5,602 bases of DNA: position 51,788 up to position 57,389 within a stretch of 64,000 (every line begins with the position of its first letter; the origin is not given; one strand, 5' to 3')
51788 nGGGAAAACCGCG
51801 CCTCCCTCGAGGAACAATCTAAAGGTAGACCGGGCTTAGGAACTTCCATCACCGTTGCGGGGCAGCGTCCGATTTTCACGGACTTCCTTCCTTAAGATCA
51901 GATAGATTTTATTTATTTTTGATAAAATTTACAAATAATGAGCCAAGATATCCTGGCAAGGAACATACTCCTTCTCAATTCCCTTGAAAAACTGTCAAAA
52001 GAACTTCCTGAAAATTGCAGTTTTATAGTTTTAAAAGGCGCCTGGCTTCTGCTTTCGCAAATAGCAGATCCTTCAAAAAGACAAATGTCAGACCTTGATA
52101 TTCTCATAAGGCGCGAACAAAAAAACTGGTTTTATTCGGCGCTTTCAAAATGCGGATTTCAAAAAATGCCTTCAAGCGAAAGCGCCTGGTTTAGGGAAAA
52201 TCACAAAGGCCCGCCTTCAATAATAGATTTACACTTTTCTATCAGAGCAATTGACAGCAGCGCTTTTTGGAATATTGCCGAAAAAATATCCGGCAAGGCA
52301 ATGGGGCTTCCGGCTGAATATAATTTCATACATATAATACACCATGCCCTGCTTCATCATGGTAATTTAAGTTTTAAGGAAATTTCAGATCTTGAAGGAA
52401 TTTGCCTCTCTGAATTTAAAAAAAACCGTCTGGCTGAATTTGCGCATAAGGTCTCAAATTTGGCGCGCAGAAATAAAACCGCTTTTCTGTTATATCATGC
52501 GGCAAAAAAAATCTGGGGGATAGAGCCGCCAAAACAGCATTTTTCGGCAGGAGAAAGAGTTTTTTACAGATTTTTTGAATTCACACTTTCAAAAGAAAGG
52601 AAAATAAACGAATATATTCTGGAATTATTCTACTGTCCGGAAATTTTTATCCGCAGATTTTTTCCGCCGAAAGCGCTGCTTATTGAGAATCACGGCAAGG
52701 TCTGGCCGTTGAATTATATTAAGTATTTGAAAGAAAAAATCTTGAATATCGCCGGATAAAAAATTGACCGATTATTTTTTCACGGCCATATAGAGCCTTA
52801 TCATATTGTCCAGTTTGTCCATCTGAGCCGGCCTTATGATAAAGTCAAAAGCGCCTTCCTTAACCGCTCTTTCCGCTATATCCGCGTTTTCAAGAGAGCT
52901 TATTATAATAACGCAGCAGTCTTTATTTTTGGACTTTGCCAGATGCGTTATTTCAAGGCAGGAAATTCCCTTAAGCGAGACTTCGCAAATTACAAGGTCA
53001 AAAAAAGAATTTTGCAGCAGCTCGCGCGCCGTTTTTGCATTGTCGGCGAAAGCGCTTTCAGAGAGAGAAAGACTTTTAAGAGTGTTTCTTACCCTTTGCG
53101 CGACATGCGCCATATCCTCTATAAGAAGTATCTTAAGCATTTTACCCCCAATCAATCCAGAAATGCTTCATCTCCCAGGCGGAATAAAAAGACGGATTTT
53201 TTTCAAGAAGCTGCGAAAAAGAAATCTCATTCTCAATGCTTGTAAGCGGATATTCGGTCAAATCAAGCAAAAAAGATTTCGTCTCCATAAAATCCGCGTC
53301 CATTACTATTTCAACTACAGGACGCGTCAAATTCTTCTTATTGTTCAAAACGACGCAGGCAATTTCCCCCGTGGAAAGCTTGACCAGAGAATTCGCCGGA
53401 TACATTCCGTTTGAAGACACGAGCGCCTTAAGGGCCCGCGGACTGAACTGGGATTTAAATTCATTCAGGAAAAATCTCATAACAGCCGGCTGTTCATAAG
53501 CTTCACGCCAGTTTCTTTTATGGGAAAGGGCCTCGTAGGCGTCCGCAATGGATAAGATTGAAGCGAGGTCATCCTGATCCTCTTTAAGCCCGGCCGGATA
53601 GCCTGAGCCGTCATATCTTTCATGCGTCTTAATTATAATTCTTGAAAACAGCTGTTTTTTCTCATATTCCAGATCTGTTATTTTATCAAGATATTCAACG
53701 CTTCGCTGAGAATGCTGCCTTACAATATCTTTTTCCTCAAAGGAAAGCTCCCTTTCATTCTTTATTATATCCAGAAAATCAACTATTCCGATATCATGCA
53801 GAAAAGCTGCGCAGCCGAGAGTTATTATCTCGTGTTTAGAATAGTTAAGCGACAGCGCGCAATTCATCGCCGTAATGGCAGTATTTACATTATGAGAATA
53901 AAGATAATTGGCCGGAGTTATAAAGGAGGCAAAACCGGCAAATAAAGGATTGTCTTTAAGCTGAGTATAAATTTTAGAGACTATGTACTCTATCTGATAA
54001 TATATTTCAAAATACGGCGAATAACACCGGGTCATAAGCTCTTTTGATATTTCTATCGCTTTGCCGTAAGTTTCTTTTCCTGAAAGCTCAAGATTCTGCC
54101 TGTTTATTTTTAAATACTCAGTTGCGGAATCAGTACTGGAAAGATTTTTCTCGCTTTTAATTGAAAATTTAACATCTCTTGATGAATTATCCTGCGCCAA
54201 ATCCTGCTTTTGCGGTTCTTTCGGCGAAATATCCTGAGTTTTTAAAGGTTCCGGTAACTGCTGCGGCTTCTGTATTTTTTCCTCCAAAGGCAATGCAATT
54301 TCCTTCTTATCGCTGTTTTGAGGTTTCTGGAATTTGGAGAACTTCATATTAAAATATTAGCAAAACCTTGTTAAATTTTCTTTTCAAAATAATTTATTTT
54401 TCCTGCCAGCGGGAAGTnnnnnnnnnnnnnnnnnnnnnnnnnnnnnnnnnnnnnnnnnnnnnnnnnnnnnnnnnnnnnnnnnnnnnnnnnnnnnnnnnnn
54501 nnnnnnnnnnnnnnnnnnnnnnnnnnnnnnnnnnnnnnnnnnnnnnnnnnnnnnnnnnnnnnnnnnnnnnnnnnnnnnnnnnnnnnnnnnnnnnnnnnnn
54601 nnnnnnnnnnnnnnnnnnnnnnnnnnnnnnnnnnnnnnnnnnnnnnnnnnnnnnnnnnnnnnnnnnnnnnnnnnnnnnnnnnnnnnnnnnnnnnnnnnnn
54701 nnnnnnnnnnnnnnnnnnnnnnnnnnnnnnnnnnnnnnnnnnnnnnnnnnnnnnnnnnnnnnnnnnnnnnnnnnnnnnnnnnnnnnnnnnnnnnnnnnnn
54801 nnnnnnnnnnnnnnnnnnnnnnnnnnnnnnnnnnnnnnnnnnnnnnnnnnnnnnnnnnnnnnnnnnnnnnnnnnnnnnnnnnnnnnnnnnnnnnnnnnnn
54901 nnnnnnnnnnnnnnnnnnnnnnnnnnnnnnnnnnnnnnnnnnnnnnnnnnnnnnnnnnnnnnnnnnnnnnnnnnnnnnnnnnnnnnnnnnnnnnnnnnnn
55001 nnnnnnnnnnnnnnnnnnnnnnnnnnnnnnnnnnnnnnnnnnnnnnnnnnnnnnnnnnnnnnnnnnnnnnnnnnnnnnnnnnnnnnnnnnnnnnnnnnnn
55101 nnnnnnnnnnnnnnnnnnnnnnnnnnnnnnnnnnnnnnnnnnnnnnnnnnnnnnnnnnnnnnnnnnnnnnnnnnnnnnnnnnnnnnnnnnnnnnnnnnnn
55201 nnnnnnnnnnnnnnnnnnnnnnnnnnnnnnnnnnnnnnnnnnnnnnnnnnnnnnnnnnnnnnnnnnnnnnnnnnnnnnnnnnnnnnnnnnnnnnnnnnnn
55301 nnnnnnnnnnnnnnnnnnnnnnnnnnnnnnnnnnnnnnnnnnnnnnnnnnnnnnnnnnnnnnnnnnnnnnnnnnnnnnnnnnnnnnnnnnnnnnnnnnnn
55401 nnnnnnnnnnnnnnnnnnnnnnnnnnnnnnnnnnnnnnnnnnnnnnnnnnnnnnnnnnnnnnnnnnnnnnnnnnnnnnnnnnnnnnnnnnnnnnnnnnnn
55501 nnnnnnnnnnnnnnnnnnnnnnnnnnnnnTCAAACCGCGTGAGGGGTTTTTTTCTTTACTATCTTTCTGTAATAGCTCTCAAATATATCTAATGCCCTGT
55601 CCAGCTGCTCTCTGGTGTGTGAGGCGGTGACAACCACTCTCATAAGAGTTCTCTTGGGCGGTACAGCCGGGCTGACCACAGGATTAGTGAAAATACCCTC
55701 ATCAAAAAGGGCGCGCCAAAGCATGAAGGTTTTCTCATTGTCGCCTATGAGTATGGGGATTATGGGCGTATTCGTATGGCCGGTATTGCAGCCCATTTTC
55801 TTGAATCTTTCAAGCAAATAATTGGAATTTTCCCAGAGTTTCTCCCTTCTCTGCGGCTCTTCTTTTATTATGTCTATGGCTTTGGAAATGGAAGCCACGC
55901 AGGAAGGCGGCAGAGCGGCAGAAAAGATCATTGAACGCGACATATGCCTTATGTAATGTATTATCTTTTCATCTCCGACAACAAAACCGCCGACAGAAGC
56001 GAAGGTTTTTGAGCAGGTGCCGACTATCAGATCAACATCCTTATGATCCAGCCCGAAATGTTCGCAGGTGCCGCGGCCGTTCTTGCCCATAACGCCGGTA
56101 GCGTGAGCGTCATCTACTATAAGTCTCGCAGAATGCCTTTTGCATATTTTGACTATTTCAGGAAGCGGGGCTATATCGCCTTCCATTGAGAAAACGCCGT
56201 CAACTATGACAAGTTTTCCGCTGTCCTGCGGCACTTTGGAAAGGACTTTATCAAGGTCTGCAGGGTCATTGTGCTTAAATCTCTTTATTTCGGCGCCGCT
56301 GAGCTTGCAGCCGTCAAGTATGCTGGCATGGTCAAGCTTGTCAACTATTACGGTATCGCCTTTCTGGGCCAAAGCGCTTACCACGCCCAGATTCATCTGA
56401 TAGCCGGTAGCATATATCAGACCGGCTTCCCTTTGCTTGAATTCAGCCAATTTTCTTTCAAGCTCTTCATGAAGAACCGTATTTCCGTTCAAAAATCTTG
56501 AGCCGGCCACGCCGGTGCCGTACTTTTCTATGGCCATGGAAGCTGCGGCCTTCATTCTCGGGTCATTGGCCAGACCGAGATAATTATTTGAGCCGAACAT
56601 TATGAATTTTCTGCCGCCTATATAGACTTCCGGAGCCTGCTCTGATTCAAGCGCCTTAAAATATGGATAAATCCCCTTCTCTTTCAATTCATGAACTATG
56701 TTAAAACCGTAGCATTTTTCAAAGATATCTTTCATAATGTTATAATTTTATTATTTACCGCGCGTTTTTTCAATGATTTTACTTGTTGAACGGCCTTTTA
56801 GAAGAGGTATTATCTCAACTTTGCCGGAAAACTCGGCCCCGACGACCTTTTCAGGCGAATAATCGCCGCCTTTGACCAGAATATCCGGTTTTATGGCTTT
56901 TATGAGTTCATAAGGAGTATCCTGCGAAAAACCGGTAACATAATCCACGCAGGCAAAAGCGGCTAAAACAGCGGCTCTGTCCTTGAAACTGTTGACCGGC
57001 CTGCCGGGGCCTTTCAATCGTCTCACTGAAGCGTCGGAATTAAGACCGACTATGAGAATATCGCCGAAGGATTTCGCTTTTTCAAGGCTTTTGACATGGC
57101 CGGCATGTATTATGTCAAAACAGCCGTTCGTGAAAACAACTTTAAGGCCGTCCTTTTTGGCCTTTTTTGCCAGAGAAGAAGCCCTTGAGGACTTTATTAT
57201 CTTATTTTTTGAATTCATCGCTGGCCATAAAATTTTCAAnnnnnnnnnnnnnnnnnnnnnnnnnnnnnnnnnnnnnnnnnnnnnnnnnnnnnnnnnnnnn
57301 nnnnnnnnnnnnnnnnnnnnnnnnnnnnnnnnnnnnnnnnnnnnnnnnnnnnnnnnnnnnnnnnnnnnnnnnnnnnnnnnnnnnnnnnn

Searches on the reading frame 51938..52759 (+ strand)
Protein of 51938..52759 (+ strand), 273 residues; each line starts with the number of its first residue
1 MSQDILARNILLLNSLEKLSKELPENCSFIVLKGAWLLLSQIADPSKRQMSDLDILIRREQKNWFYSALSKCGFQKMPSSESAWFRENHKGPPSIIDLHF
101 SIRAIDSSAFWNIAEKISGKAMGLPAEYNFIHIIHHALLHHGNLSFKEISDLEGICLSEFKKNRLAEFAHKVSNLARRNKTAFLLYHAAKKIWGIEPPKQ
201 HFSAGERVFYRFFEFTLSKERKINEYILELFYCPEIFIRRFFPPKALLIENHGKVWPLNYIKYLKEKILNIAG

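Call 48: search_protein_families(library=pfam, proteins=[window:51938-52759:+], max_evalue=0.000001)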
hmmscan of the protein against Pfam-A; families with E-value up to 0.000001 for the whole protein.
window:51938-52759:+ (273 aa): 1 family
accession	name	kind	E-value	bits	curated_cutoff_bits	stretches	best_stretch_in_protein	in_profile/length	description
PF14907.12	NTP_transf_5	-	2.3e-15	57.3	31.2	1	3-186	47-242/249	Uncharacterised nucleotidyltransferase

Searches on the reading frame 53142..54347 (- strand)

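Call 48: search_protein_families(library=pfam, proteins=[window:53142-54347:-], max_evalue=0.000001)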
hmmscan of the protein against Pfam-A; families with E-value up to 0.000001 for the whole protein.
window:53142-54347:- (401 aa): 2 families
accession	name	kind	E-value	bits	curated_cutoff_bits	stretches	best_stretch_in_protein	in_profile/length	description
PF13487.12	HD_5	-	1.5e-15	57.8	27.2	1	149-285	14-150/170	HD domain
PF01966.28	HD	-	8.4e-12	45.8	22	1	150-273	2-115/116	HD domain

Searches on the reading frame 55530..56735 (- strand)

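Call 48: search_protein_families(library=pfam, proteins=[window:55530-56735:-], max_evalue=0.000001)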
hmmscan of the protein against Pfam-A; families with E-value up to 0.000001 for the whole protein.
window:55530-56735:- (401 aa): 3 families
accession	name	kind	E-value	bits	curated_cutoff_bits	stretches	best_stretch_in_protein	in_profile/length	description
PF00155.27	Aminotran_1_2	-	5.1e-66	223.7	19.7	1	43-383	2-359/361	Aminotransferase class I and II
PF00266.25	Aminotran_5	-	2.2e-08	34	21.5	1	109-214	69-181/371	Aminotransferase class-V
PF01053.26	Cys_Met_Meta_PP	-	3.1e-07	29.7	27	1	88-216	53-181/381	Cys/Met metabolism PLP-dependent enzyme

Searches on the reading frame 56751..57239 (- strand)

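Call 3: search_protein_families(library=pfam, proteins=[window:56751-57239:-], max_evalue=1)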
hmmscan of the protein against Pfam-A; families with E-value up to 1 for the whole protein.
window:56751-57239:- (162 aa): 2 families
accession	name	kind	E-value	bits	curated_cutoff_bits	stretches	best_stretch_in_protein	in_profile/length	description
PF01467.32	CTP_transf_like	-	1.4e-19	71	21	1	36-127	1-90/133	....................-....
PF06574.18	FAD_syn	-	0.15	12.3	27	1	33-58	7-32/158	FAD synthetase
